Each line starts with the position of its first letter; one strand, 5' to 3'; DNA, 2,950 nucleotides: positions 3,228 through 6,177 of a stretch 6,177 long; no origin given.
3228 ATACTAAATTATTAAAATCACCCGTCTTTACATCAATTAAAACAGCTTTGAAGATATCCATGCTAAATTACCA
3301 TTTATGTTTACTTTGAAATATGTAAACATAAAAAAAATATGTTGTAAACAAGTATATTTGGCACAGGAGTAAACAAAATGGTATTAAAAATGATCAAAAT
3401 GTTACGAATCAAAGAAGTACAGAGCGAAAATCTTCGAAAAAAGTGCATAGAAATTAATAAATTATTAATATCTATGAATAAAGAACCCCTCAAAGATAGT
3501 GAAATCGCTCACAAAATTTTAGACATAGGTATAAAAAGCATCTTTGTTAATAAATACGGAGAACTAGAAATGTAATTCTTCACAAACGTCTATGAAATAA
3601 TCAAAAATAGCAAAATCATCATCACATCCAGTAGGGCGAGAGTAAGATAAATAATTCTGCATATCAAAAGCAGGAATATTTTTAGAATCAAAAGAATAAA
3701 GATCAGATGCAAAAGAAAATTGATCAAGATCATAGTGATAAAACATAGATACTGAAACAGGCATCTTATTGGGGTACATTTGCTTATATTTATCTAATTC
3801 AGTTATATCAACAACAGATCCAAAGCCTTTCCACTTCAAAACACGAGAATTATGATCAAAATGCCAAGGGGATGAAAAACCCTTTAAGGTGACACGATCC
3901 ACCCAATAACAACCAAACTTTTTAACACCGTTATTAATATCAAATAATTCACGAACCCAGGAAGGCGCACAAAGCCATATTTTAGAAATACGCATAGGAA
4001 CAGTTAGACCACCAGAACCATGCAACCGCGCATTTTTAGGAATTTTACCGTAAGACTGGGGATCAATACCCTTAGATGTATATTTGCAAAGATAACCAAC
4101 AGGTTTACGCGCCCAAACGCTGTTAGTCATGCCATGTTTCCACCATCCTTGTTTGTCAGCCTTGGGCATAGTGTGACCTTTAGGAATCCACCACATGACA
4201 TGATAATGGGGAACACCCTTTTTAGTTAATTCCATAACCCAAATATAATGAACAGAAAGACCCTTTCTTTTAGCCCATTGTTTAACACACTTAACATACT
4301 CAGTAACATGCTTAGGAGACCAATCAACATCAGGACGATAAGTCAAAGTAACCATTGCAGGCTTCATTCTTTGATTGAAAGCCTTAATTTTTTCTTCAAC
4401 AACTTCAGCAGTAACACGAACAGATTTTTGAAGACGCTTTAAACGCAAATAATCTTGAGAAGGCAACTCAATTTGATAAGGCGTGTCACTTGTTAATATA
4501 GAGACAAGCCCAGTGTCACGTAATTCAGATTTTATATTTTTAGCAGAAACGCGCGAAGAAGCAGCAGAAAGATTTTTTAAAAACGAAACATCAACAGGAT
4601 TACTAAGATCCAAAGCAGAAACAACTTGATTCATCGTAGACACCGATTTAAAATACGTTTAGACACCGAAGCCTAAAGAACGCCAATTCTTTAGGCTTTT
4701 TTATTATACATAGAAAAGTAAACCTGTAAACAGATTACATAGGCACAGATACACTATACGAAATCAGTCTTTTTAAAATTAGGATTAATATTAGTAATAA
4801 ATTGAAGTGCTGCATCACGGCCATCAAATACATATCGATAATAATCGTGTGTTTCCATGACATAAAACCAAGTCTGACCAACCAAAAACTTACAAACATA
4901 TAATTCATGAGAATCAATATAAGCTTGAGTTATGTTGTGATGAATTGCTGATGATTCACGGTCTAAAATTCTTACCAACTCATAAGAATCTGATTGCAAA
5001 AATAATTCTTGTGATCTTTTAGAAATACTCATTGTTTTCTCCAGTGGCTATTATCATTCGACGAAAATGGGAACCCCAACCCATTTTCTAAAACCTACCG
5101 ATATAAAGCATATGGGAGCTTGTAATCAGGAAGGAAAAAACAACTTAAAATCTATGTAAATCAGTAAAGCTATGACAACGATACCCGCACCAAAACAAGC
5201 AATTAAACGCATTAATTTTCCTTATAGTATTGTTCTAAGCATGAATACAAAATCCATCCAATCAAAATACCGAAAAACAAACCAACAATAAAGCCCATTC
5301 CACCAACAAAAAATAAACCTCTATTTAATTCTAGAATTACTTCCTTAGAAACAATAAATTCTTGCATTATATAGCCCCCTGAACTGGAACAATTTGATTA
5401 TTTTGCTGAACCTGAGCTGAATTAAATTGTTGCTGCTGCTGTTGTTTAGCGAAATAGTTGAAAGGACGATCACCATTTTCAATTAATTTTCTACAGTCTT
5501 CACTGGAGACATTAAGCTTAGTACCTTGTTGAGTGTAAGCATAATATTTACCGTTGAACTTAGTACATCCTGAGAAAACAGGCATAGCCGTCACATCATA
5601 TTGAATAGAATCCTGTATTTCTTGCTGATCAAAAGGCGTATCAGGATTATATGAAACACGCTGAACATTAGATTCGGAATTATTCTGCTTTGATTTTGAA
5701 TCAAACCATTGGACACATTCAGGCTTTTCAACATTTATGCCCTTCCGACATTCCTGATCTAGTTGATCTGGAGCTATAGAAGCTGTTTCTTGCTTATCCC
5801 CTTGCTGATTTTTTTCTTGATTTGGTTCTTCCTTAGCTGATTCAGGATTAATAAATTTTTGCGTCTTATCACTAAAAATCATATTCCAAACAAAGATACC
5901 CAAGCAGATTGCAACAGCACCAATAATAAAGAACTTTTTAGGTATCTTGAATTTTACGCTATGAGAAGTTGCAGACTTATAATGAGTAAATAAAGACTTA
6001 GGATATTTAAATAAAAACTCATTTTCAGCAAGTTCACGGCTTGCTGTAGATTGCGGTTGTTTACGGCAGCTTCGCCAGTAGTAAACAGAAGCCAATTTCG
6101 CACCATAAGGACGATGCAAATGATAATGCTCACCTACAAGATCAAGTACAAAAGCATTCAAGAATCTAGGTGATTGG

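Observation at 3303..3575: Opposite-strand 65-aa regulator with a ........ operator motif shared by two control regions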

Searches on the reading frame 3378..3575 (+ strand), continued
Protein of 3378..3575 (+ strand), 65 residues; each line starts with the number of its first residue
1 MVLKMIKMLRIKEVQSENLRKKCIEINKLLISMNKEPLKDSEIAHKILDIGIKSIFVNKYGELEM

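Call 67: find_homologous_proteins(query=A3, max_evalue=1)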
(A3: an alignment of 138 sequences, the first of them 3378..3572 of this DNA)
Query A3 (138 sequences) (65 aa, profile of the alignment): 106 proteins with E <= 1 among 1045 candidates.
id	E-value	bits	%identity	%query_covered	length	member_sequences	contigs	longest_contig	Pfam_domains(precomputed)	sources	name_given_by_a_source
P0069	2.5e-27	112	57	92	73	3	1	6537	-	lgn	-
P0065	3.2e-27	112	56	94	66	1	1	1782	-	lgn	-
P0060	2.7e-26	109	55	92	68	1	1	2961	-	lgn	-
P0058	6.2e-26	108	55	92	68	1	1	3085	-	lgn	-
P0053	7.6e-26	108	55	95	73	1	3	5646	-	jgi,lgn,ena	-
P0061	1.2e-25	107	53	92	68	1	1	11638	-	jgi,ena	-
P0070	1.4e-25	107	52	94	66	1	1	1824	-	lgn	-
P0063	4.9e-25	105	52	98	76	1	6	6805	-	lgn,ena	-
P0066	5.1e-25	105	54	88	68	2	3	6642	-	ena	-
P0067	5.2e-25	105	58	91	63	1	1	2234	-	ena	-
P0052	6.7e-25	105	55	95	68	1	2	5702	-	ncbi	-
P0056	1.3e-24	104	56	91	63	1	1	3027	-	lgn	-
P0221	1.5e-24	104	51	91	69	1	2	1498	-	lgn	-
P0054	1.5e-24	104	57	92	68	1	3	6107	-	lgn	-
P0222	2.1e-24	103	46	91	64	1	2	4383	-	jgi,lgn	-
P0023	5.0e-20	89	92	100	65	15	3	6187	-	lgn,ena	-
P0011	5.8e-20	89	94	100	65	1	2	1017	-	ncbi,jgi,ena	jgi:hypothetical protein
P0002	6.0e-20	89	98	100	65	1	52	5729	-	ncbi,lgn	-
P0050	7.5e-20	88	71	100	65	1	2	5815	-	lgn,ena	-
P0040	4.5e-19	86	86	100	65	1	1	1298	-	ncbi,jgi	jgi:hypothetical protein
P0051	9.6e-19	85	72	94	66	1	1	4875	-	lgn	-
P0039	1.4e-18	84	86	100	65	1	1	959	-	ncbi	-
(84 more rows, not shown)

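Call 69: search_protein_families(library=pfam, proteins=[L012:5303-6475:-, L056:4681-5817:-, L061:4379-5503:-, L066:1461-2489:-, L001:3055-4278:-, L002:5668-7041:-, L003:2645-3889:-], max_evalue=0.001)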
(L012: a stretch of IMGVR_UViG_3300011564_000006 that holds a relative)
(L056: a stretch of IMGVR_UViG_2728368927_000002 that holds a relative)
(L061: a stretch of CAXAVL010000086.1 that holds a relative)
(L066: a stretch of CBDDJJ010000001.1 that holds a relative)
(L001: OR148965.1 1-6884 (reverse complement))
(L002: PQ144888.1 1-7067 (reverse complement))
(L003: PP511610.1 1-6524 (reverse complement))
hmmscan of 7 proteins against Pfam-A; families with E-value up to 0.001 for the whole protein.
L012:5303-6475:- (390 aa): 2 families
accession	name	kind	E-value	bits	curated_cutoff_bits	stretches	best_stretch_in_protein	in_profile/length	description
PF05155.20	G2P_X_C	-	2.7e-18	66.8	25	1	304-384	6-86/88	Replication-associated protein G2P C-terminal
PF05144.20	Phage_CRI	-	1.4e-08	35.2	21.7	1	11-255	2-224/232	Replication-associated protein G2P N-terminal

L056:4681-5817:- (378 aa): 2 families
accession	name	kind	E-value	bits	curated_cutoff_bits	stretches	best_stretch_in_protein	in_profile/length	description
PF05155.20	G2P_X_C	-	3e-12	47.4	25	1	287-372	2-86/88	Replication-associated protein G2P C-terminal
PF05144.20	Phage_CRI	-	4.8e-05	23.6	21.7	1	4-249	2-225/232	Replication-associated protein G2P N-terminal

L061:4379-5503:- (374 aa): 2 families
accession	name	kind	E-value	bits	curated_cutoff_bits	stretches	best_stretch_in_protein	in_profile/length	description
PF05155.20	G2P_X_C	-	2.6e-22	79.6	25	1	282-366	1-86/88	Replication-associated protein G2P C-terminal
PF05144.20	Phage_CRI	-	1.6e-07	31.7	21.7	1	3-246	2-226/232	Replication-associated protein G2P N-terminal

L066:1461-2489:- (342 aa): 2 families
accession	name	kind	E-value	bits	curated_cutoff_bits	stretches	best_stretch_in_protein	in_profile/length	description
PF05144.20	Phage_CRI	-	6.6e-57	193.3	21.7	1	1-228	1-230/232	Replication-associated protein G2P N-terminal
PF05155.20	G2P_X_C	-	9.5e-14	52.2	25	1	253-333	3-87/88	Replication-associated protein G2P C-terminal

L001:3055-4278:- (407 aa): 1 family
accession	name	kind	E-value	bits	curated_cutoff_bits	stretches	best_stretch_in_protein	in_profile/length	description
PF02486.25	Rep_trans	-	9.4e-26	91.1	29.6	1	180-347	2-196/201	Replication initiation factor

L002:5668-7041:- (457 aa): 2 families
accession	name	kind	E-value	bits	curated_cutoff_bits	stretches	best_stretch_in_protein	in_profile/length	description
PF05144.20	Phage_CRI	-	5.8e-47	160.8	21.7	1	35-281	19-223/232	Replication-associated protein G2P N-terminal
PF05155.20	G2P_X_C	-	2.9e-15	57.1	25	1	372-453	10-86/88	Replication-associated protein G2P C-terminal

L003:2645-3889:- (414 aa): 2 families
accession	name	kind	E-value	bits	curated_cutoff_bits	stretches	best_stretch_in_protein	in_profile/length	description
PF05144.20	Phage_CRI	-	2e-33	116.5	21.7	1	1-256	1-223/232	Replication-associated protein G2P N-terminal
PF05155.20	G2P_X_C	-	6.7e-09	36.7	25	1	313-400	1-87/88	Replication-associated protein G2P C-terminal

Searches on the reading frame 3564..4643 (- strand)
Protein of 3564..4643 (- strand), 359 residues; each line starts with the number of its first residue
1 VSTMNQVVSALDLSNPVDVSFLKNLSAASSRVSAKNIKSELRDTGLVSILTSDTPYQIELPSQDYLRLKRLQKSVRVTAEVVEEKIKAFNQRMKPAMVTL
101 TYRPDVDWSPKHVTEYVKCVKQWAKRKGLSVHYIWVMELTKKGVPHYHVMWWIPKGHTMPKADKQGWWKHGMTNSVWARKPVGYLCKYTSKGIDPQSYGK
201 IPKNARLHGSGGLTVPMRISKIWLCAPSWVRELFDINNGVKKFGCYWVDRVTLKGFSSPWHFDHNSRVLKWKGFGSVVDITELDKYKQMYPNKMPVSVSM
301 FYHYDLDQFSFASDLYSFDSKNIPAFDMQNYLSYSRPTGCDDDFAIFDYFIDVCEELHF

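Call 5: search_protein_families(library=pfam, proteins=[window:3564-4643:-], max_evalue=0.1)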
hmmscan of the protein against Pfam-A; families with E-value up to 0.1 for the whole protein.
window:3564-4643:- (359 aa): 4 families
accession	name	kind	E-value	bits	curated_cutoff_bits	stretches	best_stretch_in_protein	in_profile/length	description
PF23343.2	REP_ORF2-G2P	-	4e-32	110.9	27.8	1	97-192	3-98/99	Replication-associated protein ORF2/G2P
PF20199.4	RepSA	-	0.016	14.8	34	0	123-150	197-224/438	Replication initiator protein, pSAM2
PF21156.3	ISOA1-3_C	-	0.056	14.1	27.3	0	83-110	29-56/106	Isoamylase 1-3, C-terminal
PF11726.14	YagK_YfjJ_C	-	0.079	13.3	25.8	0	118-151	45-78/170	YagK/YfjJ C-terminal domain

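Call 8: search_protein_families(library=phrogs, proteins=[window:3564-4643:-], max_evalue=0.1)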
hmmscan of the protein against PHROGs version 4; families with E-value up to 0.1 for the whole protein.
window:3564-4643:- (359 aa): 4 families
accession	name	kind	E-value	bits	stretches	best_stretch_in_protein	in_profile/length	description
phrog_2969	-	DNA, RNA and nucleotide metabolism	4.7e-36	125.5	1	67-272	129-342/346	replication initiation protein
phrog_3419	-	DNA, RNA and nucleotide metabolism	3.3e-06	27.9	1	70-154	79-162/289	rolling circle DNA replication initiation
phrog_3584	-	DNA, RNA and nucleotide metabolism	3.6e-06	27.6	1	97-223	71-201/265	replication initiation protein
phrog_12863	-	unknown function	0.061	12.8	0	125-151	309-335/618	-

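Call 11: search_dna_similar(query=window:3564-4643:-, collection=phages, mode=protein, max_evalue=0.001)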
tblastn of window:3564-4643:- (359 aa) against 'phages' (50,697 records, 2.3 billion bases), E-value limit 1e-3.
Records with a match: 17; places in all: 17; records where one place covers at least 80% of the query: 0.
Best place of each record, by identity: <60% 17.
By first word of the organism name: Xanthomonas 15; Inoviridae 1; bajarodmic 1.
By host as written in the record: - 3; Xanthomonas campestris pv. campestris 3; Xanthomonas oryzae pv. oryzicola 2; Xanthomonas campestris pv. vesicatora ATCC35937 2; Xanthomonas axonopodis pv. citri 2; Xanthomonas oryzae ATCC 35933 2; Xanthomonas campestris 1; Xanthomonas campestris pv. citri 1; and 1 more.
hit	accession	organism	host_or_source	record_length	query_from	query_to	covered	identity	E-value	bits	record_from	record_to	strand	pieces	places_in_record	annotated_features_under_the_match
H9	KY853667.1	Xanthomonas phage Xf409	Xanthomonas oryzae pv. oryzicola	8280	45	272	64%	36.8%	1e-30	128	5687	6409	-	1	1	replication initiation protein II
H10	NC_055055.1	Xanthomonas phage Xf409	Xanthomonas oryzae pv. oryzicola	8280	45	272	64%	36.8%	1e-30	128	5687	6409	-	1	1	replication initiation protein II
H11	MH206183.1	Xanthomonas phage phiXv2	Xanthomonas campestris pv. vesicatora ...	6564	45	272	64%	36.8%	2e-30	128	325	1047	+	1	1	replication initiation protein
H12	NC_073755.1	Xanthomonas phage phiXv2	Xanthomonas campestris pv. vesicatora ...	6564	45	272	64%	36.8%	2e-30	128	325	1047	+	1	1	replication initiation protein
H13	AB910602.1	Xanthomonas phage XacF1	Xanthomonas axonopodis pv. citri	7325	45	272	64%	36.8%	2e-30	128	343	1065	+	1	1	hypothetical protein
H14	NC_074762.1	Xanthomonas phage XacF1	Xanthomonas axonopodis pv. citri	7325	45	272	64%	36.8%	2e-30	128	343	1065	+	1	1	hypothetical protein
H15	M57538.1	Xanthomonas phage Cf1c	-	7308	45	272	64%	36.8%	5e-30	127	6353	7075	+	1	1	none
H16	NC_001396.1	Xanthomonas phage Cf1c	Xanthomonas campestris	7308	45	272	64%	36.8%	5e-30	127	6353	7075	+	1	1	replication initiation protein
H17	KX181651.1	Xanthomonas phage Xf109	Xanthomonas oryzae ATCC 35933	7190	45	272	64%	36.2%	8e-30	126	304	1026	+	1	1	replication initiation protein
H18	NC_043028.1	Xanthomonas phage Xf109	Xanthomonas oryzae ATCC 35933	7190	45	272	64%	36.2%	8e-30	126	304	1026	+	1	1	replication initiation protein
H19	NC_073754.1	Xanthomonas phage phiLF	Xanthomonas campestris pv. campestris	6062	45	272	64%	36.0%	1e-29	125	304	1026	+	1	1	replication initiation protein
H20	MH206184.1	Xanthomonas phage phiLf UK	Xanthomonas campestris pv. campestris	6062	45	272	64%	36.0%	1e-29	125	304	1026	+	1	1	replication initiation protein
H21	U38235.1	Xanthomonas phage Lf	-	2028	45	272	64%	36.0%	1e-29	125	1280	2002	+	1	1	II: replication initiation protein | X: ORF165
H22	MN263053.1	Xanthomonas phage phiLF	Xanthomonas campestris pv. campestris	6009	45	272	64%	36.0%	2e-29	125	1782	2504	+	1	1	record has no annotation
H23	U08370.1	Xanthomonas phage Cf1t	Xanthomonas campestris pv. citri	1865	45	272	64%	35.6%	1e-28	122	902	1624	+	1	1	ORF344, GTG start codon; site-specific recombination and integration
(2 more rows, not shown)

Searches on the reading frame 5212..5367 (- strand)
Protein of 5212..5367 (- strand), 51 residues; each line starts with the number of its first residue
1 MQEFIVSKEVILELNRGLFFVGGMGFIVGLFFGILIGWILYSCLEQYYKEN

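Call 5: search_protein_families(library=pfam, proteins=[window:5212-5367:-], max_evalue=0.1)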
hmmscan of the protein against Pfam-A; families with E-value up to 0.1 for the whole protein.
window:5212-5367:- (51 aa): 0 families

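Call 8: search_protein_families(library=phrogs, proteins=[window:5212-5367:-], max_evalue=0.1)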
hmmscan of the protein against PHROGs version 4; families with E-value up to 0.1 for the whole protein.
window:5212-5367:- (51 aa): 1 family
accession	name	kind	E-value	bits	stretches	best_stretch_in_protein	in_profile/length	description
phrog_32050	-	unknown function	0.0073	17.2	1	26-39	4-17/43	-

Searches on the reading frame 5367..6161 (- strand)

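Call 5: search_protein_families(library=pfam, proteins=[window:5367-6161:-], max_evalue=0.1)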
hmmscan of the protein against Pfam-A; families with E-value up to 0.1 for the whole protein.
window:5367-6161:- (264 aa): 1 family
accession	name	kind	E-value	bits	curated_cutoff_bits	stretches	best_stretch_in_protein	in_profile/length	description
PF19558.4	DUF6080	-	0.033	13.3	27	1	72-159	221-305/447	Family of unknown function (DUF6080)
